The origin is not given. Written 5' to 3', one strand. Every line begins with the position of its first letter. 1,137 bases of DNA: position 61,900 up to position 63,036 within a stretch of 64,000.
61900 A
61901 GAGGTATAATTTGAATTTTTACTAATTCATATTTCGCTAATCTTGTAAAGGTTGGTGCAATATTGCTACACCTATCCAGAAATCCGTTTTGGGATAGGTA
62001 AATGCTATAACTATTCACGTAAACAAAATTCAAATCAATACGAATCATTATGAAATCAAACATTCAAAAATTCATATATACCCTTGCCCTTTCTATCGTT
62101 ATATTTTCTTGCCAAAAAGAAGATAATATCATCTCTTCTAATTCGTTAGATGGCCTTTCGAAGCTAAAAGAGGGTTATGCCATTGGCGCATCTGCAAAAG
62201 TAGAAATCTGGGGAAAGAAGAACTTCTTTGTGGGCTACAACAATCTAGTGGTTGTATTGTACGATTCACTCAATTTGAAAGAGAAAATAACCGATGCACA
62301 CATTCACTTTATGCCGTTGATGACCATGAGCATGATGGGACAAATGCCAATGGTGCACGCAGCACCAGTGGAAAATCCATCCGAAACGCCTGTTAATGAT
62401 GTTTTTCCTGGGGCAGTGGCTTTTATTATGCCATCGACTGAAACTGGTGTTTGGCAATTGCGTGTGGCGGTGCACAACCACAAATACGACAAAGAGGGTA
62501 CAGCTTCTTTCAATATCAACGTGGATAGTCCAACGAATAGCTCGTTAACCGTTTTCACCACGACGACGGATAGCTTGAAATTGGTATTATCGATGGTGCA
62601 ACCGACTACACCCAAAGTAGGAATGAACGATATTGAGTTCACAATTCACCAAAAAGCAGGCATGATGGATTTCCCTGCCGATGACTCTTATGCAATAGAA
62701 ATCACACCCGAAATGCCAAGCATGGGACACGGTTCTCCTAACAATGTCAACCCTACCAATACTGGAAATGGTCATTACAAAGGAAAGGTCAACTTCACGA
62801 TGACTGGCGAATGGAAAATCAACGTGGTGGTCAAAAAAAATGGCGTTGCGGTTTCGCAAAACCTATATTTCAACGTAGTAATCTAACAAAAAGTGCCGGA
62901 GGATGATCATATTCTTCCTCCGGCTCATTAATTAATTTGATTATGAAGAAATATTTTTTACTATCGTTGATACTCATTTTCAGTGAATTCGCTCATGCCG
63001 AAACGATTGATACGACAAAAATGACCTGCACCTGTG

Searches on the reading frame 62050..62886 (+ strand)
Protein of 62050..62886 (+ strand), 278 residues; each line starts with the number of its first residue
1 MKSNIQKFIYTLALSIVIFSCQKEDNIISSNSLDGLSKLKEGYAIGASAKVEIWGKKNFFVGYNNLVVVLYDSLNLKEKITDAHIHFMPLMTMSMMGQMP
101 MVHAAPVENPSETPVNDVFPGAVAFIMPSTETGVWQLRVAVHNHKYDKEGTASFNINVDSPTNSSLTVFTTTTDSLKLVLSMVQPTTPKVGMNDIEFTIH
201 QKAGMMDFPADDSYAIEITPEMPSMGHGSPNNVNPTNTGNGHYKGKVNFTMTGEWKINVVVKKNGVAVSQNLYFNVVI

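Call 81: search_protein_families(library=pfam, proteins=[window:62050-62886:+], max_evalue=0.00001)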
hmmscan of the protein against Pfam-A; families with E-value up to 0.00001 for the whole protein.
window:62050-62886:+ (278 aa): 1 family
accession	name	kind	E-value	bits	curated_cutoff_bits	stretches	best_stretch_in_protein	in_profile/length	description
PF13115.11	YtkA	-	4e-12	47.1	25.9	1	182-259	11-84/85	YtkA-like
